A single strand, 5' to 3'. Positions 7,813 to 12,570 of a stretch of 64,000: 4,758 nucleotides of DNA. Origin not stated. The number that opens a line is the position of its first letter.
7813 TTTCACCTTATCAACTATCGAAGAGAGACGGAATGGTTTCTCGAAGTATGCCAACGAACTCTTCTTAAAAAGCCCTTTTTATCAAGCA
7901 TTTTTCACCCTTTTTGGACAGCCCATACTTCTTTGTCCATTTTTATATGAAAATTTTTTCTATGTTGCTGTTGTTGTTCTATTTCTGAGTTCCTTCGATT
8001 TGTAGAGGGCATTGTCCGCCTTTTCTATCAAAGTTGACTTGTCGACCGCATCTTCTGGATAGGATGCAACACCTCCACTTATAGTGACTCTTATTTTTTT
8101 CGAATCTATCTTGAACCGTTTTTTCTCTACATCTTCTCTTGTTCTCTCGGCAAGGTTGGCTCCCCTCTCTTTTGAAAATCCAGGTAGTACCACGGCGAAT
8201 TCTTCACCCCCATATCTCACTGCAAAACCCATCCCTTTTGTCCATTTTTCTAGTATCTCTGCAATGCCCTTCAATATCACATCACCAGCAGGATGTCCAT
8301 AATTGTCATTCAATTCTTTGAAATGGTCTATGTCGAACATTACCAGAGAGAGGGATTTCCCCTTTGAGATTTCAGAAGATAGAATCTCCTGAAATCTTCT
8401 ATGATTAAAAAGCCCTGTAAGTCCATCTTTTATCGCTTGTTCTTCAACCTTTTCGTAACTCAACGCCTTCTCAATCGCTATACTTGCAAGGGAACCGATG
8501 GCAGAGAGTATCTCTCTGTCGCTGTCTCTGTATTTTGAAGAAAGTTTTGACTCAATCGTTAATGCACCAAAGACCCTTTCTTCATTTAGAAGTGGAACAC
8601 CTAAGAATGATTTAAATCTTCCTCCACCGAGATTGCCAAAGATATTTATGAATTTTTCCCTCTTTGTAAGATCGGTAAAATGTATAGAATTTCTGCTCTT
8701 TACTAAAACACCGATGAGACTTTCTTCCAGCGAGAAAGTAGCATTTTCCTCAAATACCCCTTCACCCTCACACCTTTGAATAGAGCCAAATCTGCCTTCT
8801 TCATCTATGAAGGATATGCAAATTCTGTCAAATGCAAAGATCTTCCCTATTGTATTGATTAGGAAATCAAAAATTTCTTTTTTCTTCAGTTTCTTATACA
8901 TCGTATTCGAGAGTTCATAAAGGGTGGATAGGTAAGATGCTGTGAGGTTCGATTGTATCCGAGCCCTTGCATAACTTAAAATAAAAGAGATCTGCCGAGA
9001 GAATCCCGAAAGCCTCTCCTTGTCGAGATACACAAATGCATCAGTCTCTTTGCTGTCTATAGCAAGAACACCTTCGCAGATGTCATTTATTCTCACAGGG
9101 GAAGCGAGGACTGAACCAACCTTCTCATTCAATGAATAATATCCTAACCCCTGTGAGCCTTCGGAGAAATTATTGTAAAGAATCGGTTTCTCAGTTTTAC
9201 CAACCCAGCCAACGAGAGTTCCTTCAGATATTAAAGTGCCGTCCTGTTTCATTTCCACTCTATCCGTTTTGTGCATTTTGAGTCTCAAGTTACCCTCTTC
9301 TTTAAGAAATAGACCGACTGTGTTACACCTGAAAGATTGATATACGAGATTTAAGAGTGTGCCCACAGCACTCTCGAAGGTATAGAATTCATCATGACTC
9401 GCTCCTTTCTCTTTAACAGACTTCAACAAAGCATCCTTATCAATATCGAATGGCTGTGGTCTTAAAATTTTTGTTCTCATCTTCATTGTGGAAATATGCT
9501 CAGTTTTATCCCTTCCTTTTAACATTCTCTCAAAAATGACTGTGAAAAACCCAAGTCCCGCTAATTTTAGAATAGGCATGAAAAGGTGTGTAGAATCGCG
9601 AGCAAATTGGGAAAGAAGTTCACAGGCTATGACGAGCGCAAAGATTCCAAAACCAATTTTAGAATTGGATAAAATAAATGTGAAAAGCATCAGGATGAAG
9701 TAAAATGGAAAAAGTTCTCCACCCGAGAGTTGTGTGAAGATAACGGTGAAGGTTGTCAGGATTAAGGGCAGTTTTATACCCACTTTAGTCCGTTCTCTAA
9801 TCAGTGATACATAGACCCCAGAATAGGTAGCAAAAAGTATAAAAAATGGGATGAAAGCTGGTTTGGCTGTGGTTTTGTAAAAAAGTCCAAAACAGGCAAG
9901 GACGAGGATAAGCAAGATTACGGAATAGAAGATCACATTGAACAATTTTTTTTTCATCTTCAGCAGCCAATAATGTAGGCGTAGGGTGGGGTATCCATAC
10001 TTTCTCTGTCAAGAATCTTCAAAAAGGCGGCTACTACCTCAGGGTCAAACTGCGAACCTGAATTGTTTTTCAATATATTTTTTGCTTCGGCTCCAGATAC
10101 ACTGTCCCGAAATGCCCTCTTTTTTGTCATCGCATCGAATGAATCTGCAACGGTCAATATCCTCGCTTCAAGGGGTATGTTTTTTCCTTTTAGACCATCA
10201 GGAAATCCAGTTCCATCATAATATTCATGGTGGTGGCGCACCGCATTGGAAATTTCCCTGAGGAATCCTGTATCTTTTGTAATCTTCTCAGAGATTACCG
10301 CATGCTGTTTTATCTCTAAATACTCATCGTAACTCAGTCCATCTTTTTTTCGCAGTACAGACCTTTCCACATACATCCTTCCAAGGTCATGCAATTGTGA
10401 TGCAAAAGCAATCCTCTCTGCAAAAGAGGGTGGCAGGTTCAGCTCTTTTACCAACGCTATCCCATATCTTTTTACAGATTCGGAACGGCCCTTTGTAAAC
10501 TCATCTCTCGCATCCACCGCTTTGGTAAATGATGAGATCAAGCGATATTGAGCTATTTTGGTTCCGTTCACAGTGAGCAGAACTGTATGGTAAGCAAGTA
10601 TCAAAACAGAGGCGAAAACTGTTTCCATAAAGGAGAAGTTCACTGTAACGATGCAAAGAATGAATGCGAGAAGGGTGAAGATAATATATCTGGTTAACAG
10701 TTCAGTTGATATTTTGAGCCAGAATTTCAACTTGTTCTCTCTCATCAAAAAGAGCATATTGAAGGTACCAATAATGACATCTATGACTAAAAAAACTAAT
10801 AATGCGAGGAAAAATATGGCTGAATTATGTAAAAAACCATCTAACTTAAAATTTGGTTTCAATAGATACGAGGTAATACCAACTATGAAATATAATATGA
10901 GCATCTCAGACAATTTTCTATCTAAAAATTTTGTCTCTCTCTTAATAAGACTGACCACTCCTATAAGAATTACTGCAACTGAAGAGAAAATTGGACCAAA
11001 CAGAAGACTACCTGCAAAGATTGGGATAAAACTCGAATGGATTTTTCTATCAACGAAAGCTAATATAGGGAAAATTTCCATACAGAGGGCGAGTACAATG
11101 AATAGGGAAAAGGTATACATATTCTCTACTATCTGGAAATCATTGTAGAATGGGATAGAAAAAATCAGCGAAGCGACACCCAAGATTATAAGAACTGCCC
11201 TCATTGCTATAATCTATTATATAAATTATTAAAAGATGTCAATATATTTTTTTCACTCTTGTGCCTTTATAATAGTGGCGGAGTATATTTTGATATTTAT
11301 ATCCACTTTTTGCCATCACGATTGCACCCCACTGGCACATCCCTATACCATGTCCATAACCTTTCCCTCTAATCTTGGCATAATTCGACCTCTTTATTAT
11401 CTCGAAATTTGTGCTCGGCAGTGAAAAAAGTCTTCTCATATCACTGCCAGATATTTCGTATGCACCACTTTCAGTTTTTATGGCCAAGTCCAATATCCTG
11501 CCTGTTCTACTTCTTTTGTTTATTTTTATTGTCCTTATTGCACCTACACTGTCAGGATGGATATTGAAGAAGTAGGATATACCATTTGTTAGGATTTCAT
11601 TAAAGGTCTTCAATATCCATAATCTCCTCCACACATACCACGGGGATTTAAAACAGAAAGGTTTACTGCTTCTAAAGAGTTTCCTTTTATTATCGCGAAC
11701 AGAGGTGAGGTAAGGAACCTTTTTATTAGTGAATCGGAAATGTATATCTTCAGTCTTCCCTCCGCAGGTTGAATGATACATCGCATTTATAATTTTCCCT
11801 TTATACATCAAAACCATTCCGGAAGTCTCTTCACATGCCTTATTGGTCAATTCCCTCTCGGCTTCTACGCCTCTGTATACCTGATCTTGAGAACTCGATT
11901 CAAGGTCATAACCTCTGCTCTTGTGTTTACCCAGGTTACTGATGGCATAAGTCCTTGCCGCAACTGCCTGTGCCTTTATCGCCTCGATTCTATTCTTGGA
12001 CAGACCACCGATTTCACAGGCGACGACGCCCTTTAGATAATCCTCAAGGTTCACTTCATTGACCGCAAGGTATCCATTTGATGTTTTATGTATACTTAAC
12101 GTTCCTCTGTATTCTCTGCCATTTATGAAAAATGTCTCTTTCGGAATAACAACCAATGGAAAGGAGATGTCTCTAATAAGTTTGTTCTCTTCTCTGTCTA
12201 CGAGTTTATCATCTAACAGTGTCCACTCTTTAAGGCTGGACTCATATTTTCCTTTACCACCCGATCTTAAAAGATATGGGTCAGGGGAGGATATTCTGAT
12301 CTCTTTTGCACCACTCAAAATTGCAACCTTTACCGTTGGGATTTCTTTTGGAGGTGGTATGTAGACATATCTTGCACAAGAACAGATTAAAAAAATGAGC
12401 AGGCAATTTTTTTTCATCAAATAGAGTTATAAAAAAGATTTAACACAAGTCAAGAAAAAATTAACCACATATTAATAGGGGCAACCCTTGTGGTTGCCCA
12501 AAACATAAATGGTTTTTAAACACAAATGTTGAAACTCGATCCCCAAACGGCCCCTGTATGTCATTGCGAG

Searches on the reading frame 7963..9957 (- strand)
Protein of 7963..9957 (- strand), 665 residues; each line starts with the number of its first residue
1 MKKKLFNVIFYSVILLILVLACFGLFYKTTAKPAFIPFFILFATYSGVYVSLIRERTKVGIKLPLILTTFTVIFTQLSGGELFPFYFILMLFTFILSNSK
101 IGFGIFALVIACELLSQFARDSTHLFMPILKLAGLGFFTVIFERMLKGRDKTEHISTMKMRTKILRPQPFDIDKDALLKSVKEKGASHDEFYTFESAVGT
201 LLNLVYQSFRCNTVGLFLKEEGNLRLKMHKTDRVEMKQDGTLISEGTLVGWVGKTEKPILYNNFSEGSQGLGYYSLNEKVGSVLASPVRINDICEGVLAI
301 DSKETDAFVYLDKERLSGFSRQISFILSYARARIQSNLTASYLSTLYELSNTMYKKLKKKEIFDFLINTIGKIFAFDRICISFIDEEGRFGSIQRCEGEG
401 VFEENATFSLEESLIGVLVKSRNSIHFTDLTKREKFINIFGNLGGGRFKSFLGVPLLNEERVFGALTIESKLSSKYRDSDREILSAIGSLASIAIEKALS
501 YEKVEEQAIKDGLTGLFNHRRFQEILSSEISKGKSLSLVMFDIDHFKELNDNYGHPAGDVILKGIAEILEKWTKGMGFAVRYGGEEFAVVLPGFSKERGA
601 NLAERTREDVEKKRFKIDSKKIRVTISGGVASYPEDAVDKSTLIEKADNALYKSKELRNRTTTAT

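Call 52: search_protein_families(library=pfam, proteins=[window:7963-9957:-], max_evalue=0.00001)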
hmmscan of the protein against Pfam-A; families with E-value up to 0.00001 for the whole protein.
window:7963-9957:- (665 aa): 4 families
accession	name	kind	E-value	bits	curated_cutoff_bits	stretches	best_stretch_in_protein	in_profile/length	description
PF00990.26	GGDEF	-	2.4e-40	138.4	23.8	1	509-657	2-157/161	Diguanylate cyclase, GGDEF domain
PF01590.32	GAF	-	4.4e-19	69.8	22.4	1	361-495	4-133/133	GAF domain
PF13185.12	GAF_2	-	7.4e-19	68.7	28.6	1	360-496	5-136/136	GAF domain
PF13492.12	GAF_3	-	7.8e-14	52.6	27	1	360-496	3-128/129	GAF domain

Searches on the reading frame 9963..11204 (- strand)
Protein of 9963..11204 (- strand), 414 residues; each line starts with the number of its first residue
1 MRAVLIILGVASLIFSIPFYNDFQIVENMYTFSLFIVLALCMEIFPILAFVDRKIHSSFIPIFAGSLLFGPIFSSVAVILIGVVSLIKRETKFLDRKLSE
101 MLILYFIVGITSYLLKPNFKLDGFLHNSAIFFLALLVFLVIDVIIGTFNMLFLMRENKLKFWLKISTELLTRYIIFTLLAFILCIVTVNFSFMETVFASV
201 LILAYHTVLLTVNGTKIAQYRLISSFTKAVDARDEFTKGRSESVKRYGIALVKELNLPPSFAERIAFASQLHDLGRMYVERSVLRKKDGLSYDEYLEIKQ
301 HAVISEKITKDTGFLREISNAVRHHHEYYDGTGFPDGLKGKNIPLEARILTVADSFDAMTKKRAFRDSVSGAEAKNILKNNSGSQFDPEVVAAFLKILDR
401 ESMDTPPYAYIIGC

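Call 52: search_protein_families(library=pfam, proteins=[window:9963-11204:-], max_evalue=0.00001)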
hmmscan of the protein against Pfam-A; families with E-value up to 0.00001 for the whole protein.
window:9963-11204:- (414 aa): 2 families
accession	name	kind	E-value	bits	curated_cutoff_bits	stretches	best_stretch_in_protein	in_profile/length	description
PF13487.12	HD_5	-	1.3e-32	113.3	27.2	1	227-390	4-170/170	HD domain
PF01966.28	HD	-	3.7e-17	63.1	22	1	251-359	15-116/116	HD domain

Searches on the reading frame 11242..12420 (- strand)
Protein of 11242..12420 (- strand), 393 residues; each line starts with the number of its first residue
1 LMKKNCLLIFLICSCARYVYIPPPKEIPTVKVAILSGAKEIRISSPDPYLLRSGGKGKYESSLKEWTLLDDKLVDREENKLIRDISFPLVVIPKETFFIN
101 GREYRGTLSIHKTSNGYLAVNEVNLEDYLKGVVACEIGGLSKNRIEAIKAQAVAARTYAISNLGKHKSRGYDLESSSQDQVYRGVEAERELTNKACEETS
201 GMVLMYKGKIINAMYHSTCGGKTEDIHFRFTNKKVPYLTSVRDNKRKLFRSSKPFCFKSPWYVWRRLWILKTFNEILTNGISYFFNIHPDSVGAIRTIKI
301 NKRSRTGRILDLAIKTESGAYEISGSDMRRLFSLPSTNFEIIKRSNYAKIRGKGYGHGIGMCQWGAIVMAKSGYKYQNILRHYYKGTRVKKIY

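Call 52: search_protein_families(library=pfam, proteins=[window:11242-12420:-], max_evalue=0.00001)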
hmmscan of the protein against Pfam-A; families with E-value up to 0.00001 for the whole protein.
window:11242-12420:- (393 aa): 1 family
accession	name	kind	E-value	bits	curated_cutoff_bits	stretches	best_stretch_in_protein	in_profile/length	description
PF08486.15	SpoIID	-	1.5e-24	86.9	23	1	115-206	3-97/97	Stage II sporulation protein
